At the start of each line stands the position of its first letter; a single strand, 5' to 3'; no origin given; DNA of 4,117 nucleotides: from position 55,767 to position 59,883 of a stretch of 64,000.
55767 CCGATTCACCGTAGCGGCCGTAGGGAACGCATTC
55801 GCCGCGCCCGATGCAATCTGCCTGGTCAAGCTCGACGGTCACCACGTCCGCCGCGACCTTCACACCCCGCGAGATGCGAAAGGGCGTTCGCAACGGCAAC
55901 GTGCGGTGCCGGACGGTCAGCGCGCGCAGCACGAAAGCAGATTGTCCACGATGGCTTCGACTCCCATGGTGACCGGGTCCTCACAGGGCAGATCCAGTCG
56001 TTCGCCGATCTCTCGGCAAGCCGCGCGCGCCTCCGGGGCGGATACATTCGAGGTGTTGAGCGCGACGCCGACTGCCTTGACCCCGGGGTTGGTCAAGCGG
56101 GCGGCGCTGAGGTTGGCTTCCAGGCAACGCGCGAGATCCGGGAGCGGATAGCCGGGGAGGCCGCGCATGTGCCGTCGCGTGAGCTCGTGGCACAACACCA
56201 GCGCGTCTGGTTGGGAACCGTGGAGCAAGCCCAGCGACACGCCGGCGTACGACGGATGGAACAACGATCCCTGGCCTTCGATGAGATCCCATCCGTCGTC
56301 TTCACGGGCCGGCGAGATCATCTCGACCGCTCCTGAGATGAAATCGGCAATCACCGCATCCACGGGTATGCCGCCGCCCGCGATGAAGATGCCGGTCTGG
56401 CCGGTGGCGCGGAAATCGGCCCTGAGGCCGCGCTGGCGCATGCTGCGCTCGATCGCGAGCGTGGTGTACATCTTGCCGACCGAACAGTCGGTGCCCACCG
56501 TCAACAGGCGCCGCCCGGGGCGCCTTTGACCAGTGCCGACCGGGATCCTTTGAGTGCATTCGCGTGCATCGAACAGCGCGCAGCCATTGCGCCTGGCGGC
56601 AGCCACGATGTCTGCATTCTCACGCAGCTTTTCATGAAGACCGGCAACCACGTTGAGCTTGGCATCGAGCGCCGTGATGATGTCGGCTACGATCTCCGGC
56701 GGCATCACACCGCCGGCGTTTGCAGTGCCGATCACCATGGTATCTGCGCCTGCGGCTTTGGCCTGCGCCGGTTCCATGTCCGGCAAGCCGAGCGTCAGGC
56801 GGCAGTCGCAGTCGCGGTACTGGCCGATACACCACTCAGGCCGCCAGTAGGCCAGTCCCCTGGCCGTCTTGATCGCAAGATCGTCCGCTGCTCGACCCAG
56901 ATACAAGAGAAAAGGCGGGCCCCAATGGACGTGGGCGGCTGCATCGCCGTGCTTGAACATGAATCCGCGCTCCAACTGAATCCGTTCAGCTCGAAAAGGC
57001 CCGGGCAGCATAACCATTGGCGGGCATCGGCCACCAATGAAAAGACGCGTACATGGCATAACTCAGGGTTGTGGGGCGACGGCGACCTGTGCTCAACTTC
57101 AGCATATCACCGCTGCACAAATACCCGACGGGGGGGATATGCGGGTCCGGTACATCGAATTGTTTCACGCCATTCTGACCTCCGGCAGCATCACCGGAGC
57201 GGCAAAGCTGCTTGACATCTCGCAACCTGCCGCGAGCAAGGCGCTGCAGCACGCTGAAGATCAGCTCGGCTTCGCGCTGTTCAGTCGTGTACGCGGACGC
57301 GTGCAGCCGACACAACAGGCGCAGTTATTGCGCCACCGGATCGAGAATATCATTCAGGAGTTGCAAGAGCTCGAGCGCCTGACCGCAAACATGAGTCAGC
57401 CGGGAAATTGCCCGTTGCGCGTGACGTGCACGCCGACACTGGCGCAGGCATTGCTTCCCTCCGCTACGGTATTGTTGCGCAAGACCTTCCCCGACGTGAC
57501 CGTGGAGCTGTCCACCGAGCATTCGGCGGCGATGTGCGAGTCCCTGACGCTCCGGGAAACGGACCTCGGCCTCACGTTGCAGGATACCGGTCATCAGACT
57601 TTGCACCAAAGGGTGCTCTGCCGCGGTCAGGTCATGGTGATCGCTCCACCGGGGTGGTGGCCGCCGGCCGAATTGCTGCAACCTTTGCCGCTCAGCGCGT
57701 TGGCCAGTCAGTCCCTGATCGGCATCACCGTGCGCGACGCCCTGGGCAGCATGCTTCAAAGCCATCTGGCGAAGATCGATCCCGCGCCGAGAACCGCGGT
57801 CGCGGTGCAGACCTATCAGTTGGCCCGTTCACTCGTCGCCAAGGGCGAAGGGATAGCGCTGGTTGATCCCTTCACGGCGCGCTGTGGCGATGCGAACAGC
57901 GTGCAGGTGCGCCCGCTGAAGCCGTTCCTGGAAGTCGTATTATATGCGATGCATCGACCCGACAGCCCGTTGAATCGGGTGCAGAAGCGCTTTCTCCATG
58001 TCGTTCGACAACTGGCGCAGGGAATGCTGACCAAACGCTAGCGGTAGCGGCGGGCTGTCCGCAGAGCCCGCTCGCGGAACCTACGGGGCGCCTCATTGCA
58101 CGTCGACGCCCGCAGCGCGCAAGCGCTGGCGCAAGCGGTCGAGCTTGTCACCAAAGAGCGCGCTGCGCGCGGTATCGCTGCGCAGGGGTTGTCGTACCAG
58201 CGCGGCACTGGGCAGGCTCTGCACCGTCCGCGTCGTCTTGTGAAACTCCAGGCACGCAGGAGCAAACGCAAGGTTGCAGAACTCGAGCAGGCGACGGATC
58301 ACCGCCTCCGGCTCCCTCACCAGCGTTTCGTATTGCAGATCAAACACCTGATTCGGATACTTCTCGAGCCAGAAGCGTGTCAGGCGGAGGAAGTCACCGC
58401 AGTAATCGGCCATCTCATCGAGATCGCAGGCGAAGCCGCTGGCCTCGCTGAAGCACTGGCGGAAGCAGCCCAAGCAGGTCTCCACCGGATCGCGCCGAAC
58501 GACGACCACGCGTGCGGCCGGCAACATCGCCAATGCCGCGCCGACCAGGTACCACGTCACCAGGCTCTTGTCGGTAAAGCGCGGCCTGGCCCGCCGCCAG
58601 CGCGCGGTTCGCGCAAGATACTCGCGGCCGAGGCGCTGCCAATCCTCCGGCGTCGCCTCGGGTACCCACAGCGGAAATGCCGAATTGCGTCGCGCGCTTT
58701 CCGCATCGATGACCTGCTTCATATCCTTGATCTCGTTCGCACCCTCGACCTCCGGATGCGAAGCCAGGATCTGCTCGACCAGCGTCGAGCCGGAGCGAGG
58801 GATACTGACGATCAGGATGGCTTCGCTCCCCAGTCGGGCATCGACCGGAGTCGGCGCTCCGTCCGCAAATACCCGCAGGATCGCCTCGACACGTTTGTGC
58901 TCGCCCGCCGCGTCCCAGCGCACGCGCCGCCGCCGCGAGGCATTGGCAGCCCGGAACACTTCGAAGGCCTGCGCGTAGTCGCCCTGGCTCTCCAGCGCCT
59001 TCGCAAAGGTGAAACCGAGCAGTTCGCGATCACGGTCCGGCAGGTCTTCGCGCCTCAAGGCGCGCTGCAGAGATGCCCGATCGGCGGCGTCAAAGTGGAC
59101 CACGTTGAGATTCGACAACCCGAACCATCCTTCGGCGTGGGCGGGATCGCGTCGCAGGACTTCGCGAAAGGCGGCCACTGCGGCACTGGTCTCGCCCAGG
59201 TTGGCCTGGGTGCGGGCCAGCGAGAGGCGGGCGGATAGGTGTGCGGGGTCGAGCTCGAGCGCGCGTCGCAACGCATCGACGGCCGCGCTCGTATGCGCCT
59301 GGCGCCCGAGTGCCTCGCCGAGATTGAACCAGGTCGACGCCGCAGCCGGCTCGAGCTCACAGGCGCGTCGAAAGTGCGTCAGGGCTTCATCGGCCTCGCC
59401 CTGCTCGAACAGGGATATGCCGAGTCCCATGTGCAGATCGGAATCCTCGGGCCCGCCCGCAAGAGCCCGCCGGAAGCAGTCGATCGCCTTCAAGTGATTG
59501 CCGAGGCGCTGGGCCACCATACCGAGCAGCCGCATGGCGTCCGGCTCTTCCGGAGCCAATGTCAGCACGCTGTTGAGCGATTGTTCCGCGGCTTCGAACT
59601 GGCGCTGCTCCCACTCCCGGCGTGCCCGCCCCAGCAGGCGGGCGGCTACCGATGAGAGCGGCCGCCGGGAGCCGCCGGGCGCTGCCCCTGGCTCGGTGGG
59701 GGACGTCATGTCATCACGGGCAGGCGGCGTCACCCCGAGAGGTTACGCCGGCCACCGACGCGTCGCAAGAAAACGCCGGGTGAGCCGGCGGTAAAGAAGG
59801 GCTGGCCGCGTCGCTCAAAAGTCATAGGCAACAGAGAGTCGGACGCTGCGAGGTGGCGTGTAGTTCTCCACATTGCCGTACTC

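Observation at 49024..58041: LysR-controlled cluster combining DgcN/DgcA-like D-glutamate enzymes with GGT, LysA, an exported PBP-like serine hydrolase and a DSD1 PLP enzyme: putative murein-peptide / D-amino-acid catabolic module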

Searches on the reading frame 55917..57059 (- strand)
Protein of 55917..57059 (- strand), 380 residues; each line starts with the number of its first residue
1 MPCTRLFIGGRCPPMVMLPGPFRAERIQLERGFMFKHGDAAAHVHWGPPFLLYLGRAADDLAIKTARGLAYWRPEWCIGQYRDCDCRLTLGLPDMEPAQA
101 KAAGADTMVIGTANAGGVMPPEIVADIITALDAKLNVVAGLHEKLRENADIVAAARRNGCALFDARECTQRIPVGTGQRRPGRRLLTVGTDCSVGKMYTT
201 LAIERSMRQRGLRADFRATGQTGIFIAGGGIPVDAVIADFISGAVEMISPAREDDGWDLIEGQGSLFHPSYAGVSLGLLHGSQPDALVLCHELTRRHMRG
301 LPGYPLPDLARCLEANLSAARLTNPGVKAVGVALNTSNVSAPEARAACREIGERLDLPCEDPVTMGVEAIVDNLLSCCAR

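Call 3: search_protein_families(library=pfam, proteins=[window:55917-57059:-])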
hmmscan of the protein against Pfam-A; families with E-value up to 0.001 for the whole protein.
window:55917-57059:- (380 aa): 2 families
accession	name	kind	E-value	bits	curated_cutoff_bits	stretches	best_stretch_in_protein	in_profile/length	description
PF07755.17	DUF1611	-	4.4e-76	255.2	25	1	174-371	2-201/201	Domain of unknown function (DUF1611_C) P-loop domain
PF17396.8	DUF1611_N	-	2.4e-19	69.9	22.6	1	90-167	16-94/95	Domain of unknown function (DUF1611_N) Rossmann-like domain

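Call 4: search_protein_families(library=ncbifam, proteins=[window:55917-57059:-])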
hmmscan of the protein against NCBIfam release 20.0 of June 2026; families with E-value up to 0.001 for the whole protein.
window:55917-57059:- (380 aa): 1 family
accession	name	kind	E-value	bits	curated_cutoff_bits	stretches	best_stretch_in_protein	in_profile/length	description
NF041892.1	DgcN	equivalog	1.8e-155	516.9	480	1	49-374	1-326/326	N-acetyltransferase DgcN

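Call 9: find_related_loci(query=window:55917-56963:-, collection=genome_contigs, flank=10000)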
Query window:55917-56963:- (348 aa) in genome_contigs; peptide patterns used: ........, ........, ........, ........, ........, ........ (x = any residue, [..] = any of these).
600 stretches matched a pattern (row limit reached: there are more); 592 encode a relative of the query (tblastn E <= 1e-3); the best 80 are kept; 80 distinct loci.
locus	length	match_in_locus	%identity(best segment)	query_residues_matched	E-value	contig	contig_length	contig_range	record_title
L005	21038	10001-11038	91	1-346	0e+0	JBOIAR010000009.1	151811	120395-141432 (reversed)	MAG: Steroidobacteraceae bacterium isolate SE1507_metabat2.bin.16 NODE_31_length_151811_cov_6.905316, whole genome shotg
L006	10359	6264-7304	86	1-347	0e+0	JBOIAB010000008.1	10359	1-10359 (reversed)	MAG: Steroidobacteraceae bacterium isolate TC-S_metawrap_bin.45 k127_4790606, whole genome shotgun sequence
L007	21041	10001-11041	84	1-347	0e+0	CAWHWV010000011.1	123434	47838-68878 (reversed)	MAG: uncultured proteobacterium isolate MFD04434.bin.3.45 genome assembly, contig: contig_13871, whole genome shotgun se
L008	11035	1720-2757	85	1-346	0e+0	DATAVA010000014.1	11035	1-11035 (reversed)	MAG TPA_asm: Steroidobacteraceae bacterium isolate SMAG_U5587 k141_2832187, whole genome shotgun sequence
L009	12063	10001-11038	79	2-347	0e+0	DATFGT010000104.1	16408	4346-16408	MAG TPA_asm: Rhodanobacteraceae bacterium isolate SMAG_U8670 k141_2152050, whole genome shotgun sequence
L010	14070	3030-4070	79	1-347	0e+0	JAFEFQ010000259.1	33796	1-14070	MAG: Proteobacteria bacterium isolate SZAS LIN-96 LIN-546__259__length-33796, whole genome shotgun sequence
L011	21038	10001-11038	79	2-347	0e+0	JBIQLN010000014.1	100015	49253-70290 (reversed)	MAG: Rhodanobacter sp. isolate mag.37g NODE_251_length_100015, whole genome shotgun sequence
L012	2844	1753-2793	77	2-348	0e+0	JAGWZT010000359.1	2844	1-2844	MAG: Lysobacteraceae bacterium isolate REEB6 contig-150_49631, whole genome shotgun sequence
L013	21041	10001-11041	78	1-347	9e-180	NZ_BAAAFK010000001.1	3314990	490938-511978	Rhodanobacter soli strain JCM 16126 sequence1, whole genome shotgun sequence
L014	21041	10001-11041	75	1-347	2e-172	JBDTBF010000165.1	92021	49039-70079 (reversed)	MAG: Rhodanobacter sp. isolate cluster2_bin.126 k127_5601357, whole genome shotgun sequence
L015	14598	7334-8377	74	1-348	1e-171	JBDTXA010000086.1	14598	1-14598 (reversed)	MAG: Rhodanobacter sp. isolate cluster4_bin.105 NODE_9152_length_14598_cov_13.293956, whole genome shotgun sequence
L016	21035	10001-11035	75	1-345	1e-170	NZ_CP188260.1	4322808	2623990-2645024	Rhodanobacter sp. Col0626 chromosome, complete genome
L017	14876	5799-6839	72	1-347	7e-166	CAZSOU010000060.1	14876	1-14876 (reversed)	MAG TPA_asm: uncultured Rhodanobacteraceae bacterium isolate SRP187154_co1_252 genome assembly, contig: NODE_5124_length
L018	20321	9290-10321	73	3-344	1e-163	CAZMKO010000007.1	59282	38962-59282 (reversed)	MAG TPA_asm: uncultured Rhodanobacteraceae bacterium isolate SRP187154_co1_334 genome assembly, contig: NODE_373_length_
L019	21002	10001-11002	76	12-345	3e-162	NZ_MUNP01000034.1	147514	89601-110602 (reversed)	Rhodanobacter sp. C06 NODE_8_length_147514_cov_9.28533_ID_15, whole genome shotgun sequence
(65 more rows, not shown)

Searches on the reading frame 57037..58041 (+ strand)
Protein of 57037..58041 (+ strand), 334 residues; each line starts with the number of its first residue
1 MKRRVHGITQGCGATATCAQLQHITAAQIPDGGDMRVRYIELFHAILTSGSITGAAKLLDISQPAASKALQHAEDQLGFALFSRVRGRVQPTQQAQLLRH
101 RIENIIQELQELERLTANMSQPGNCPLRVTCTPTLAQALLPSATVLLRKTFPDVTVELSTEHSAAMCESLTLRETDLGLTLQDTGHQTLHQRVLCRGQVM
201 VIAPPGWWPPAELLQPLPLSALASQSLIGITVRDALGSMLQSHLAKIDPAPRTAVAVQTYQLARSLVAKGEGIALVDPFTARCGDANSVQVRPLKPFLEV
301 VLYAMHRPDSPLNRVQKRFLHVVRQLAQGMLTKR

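Call 3: search_protein_families(library=pfam, proteins=[window:57037-58041:+])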
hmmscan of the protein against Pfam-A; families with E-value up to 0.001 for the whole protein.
window:57037-58041:+ (334 aa): 2 families
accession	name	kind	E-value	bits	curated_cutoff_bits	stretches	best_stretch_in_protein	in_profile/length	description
PF03466.25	LysR_substrate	-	5.8e-28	98.1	28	1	127-326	8-207/209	LysR substrate binding domain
PF00126.33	HTH_1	-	1.8e-16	60.3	26.6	1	38-96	2-60/60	Bacterial regulatory helix-turn-helix protein, lysR family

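Call 4: search_protein_families(library=ncbifam, proteins=[window:57037-58041:+])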
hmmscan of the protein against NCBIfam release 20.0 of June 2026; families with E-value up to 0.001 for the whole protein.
window:57037-58041:+ (334 aa): 49 families (the best 25 are shown)
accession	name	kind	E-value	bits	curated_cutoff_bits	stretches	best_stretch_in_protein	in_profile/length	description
NF008239.0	PRK11013.1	equivalog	3e-41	141.4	288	1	35-318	4-288/309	LysR family transcriptional regulator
NF040786.1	LysR_Sec_metab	equivalog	3.4e-25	88.7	250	1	35-325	1-296/298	selenium metabolism-associated LysR family transcriptional regulator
NF008416.0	PRK11242.1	equivalog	3.3e-22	79.2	277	1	35-326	1-290/300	transcriptional regulator CynR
NF040889.1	trans_reg_YeiE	equivalog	3.8e-22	78.9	480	1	36-275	4-236/288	DNA-binding transcriptional regulator YeiE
NF047520.1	trans_act_CidR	equivalog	3.2e-21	75.8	415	1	35-325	1-290/292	cidABC operon transcriptional activator CidR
NF008095.0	PRK10837.1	subfamily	1.1e-20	74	281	1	36-247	4-212/290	LysR family transcriptional regulator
NF045775.1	acetoin_reg_AlsR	exception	5.6e-19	68.7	430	1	35-324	1-289/290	acetoin biosynthesis transcriptional regulator AlsR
TIGR03339.1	phn_lysR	subfamily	1.9e-18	66.7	341.1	1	43-278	5-235/279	aminoethylphosphonate catabolism associated LysR family transcriptional regulator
NF053705.1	TransRegGltCGpos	equivalog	1.9e-17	63.4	350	1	35-282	1-247/300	glutamate biosynthesis transcriptional regulator GltC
NF040888.1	trans_reg_YafC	equivalog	2.4e-17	62.8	470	1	40-280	8-243/293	DNA-binding transcriptional regulator YafC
TIGR02424.1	TF_pcaQ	equivalog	3e-17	62.5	303.8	1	35-176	3-144/300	pca operon transcription factor PcaQ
NF050187.1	TransRegBsrAPseudo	equivalog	9.8e-17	61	480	1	40-294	13-265/298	LysR family transcriptional regulator BsrA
NF009325.0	PRK12680.1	equivalog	2e-16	60.2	482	1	51-312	18-280/327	LysR family transcriptional regulator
NF007439.0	PRK09986.1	equivalog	3.8e-16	59.3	290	1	38-317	10-289/296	LysR family transcriptional regulator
NF009327.0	PRK12684.1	subfamily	6.4e-16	58.4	402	1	51-185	18-153/313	CysB family HTH-type transcriptional regulator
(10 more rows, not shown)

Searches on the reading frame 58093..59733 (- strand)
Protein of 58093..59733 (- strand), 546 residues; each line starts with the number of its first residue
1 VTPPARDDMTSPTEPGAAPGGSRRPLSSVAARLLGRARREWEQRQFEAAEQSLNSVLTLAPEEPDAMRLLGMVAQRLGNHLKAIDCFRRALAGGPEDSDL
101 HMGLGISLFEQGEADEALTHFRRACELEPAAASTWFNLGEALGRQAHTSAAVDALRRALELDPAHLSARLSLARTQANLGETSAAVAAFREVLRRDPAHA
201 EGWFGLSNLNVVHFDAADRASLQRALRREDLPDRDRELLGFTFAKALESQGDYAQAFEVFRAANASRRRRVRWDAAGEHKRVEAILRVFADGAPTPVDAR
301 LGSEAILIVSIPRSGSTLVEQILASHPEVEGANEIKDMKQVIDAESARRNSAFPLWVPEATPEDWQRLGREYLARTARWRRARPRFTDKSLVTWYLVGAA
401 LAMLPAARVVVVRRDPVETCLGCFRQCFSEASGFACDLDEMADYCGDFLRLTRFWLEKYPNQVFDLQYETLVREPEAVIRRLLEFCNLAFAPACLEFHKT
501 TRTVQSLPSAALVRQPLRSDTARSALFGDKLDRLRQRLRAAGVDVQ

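Call 3: search_protein_families(library=pfam, proteins=[window:58093-59733:-])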
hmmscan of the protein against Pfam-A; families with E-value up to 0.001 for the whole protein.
window:58093-59733:- (546 aa): 20 families
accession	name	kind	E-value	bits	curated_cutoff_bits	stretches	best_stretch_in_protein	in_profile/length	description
PF13469.12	Sulfotransfer_3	-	6.9e-36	125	27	1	306-491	2-215/216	Sulfotransferase family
PF13432.12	TPR_16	-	6.2e-30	103.7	32.7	4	72-131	5-64/65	Tetratricopeptide repeat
PF00515.34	TPR_1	-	4.5e-25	86.8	27.8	2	99-129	2-32/34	Tetratricopeptide repeat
PF07719.23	TPR_2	-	4.8e-25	86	27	2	99-130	2-33/34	Tetratricopeptide repeat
PF13181.12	TPR_8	-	9.3e-23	78.9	25.7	1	132-165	1-34/34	Tetratricopeptide repeat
PF13428.12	TPR_14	-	2.2e-22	77.7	23.5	3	100-140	3-43/44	Tetratricopeptide repeat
PF13414.12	TPR_11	-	1.3e-20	73.3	26.8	1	108-145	4-41/42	TPR repeat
PF13431.12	TPR_17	-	1.4e-17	62.9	24.4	0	155-186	2-33/34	Tetratricopeptide repeat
PF14559.12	TPR_19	-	2.5e-16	60.2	25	2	149-202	8-61/68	Tetratricopeptide repeat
PF13424.12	TPR_12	-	4.1e-15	56.2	30.1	2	66-127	5-74/77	Tetratricopeptide repeat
PF13174.12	TPR_6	-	6.3e-14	52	26.3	0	168-197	2-31/33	Tetratricopeptide repeat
PF23914.1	TPR_CcmH_CycH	-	8.2e-13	48.9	42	1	127-181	45-99/158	Cytochrome c-type biogenesis protein H TPR domain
PF24575.1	TPR_Slam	-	1.5e-12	48.3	35.2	0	71-121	54-104/104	Surface lipoprotein assembly modifier, N-terminal TPR repeats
PF13371.12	TPR_9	-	4.9e-12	46.1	35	1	41-101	6-66/73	Tetratricopeptide repeat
PF12895.13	ANAPC3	-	6.5e-11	42.8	27.2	1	111-191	2-81/82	Anaphase-promoting complex, cyclosome, subunit 3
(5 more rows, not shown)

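Call 4: search_protein_families(library=ncbifam, proteins=[window:58093-59733:-])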
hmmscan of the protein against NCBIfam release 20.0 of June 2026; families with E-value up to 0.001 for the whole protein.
window:58093-59733:- (546 aa): 25 families
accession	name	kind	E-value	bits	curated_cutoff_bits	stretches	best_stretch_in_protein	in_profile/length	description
TIGR02917.1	PEP_TPR_lipo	equivalog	4.6e-23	81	312.2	1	41-270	374-600/899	XrtA/PEP-CTERM system TPR-repeat protein PrsT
TIGR02521.1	type_IV_pilW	equivalog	2.8e-21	76.1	154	1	42-200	43-203/234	type IV pilus biogenesis/stability protein PilW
NF040959.1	MamA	equivalog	2.1e-20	73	200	2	44-128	119-203/204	magnetosome protein MamA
NF033920.0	C39_PA2778_fam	equivalog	1.8e-14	53.8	150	1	78-163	170-255/255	PA2778 family cysteine peptidase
TIGR02552.1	LcrH_SycD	equivalog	9.4e-14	51.3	104.8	2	107-198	27-118/136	SycD/LcrH family type III secretion system chaperone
NF008520.0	PRK11447.1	equivalog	7.7e-10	37.2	858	1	68-264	273-488/1157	cellulose synthase complex outer membrane protein BcsC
NF008757.0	PRK11788.1-5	equivalog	1.8e-09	37.2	363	1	127-261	175-306/388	lipopolysaccharide assembly protein LapB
NF033758.1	gliding_GltE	equivalog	9.4e-09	34.7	225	1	120-217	74-171/411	adventurous gliding motility TPR repeat lipoprotein GltE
TIGR03939.1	PGA_TPR_OMP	equivalog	9.9e-09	34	366.65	1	111-200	66-154/800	poly-beta-1,6 N-acetyl-D-glucosamine export porin PgaA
NF047558.1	TPR_END_plus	domain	2.5e-08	33.7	32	0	135-165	2-32/56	TPR end-of-group domain-containing protein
TIGR00540.1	TPR_hemY_coli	hypoth_equivalog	1.6e-07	30.4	142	0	110-191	304-384/385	heme biosynthesis-associated TPR protein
NF052415.1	T3SS_chap_SctY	equivalog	2.2e-07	31.4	70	1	60-160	2-105/106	type III secretion apparatus assembly chaperone SctY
NF033762.1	social_mot_Tgl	equivalog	3.2e-07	30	225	1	70-213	37-180/252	social motility TPR repeat lipoprotein Tgl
TIGR02795.1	tol_pal_ybgF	equivalog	9.9e-07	29.4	90.1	0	42-89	51-101/119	tol-pal system protein YbgF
NF047371.1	FlcA_CTERM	equivalog_domain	7.1e-06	24.8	300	0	104-194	444-535/646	periplasmic flagellar collar protein FlcA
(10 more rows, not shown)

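Call 76: find_related_loci(query=window:58093-59733:-, collection=genome_contigs, flank=10000)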
Query window:58093-59733:- (546 aa) in genome_contigs; peptide patterns used: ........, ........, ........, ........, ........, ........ (x = any residue, [..] = any of these).
115 stretches matched a pattern; 22 encode a relative of the query (tblastn E <= 1e-3); 21 distinct loci.
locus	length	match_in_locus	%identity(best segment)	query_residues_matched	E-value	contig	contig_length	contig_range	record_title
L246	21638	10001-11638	85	1-546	0e+0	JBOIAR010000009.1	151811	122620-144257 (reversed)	MAG: Steroidobacteraceae bacterium isolate SE1507_metabat2.bin.16 NODE_31_length_151811_cov_6.905316, whole genome shotg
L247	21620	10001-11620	84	7-546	0e+0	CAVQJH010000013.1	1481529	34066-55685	MAG: uncultured proteobacterium isolate MFD10064.bin.1.46 genome assembly, contig: contig_5379, whole genome shotgun seq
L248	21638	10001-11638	84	1-546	0e+0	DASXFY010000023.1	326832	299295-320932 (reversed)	MAG TPA_asm: Steroidobacteraceae bacterium isolate SMAG_U5150 k141_921274, whole genome shotgun sequence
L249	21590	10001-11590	85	17-546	0e+0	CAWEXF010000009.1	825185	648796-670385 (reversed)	MAG: uncultured proteobacterium isolate MFD06092.bin.3.112 genome assembly, contig: contig_39547, whole genome shotgun s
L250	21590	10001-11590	84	17-546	0e+0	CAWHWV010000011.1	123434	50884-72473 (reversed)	MAG: uncultured proteobacterium isolate MFD04434.bin.3.45 genome assembly, contig: contig_13871, whole genome shotgun se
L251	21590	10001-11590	85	17-546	0e+0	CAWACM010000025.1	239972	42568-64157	MAG: uncultured proteobacterium isolate MFD09286.bin.2.121 genome assembly, contig: contig_58314, whole genome shotgun s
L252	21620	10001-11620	84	1-545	0e+0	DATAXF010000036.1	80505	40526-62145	MAG TPA_asm: Steroidobacteraceae bacterium isolate SMAG_U5645 k141_1699742, whole genome shotgun sequence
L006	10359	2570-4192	82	1-546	0e+0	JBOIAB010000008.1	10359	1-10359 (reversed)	MAG: Steroidobacteraceae bacterium isolate TC-S_metawrap_bin.45 k127_4790606, whole genome shotgun sequence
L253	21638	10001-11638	74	1-546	0e+0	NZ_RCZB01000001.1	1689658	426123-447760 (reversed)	Rhodanobacter glycinis strain S10 scaffold1.1, whole genome shotgun sequence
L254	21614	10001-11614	83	8-545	0e+0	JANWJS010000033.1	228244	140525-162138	MAG: Steroidobacteraceae bacterium isolate CRAIB_MAG73 c_000000043234, whole genome shotgun sequence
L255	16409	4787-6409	73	3-543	0e+0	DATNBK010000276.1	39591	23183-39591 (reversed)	MAG TPA_asm: Rhodanobacter sp. isolate SMAG_U11186 k141_2280466, whole genome shotgun sequence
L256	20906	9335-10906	73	23-546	0e+0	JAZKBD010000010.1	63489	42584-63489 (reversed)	MAG: Pseudomonadota bacterium isolate ADI_H3L2_1_122_18_3-bin063_1 ADIH3L21_B063_1_000000000010, whole genome shotgun se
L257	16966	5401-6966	73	22-543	0e+0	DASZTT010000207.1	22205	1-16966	MAG TPA_asm: Rhodanobacteraceae bacterium isolate SMAG_U6083 k141_465714, whole genome shotgun sequence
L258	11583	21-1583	73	22-542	0e+0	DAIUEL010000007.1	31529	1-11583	MAG TPA_asm: Rhodanobacteraceae bacterium isolate CTOTU25353 NODE_7_length_31529_cov_9.769842, whole genome shotgun sequ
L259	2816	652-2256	73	9-543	0e+0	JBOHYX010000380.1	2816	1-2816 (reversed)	MAG: Rhodanobacteraceae bacterium isolate SE1508_metabat2.bin.12 NODE_21723_length_2816_cov_2.171439, whole genome shotg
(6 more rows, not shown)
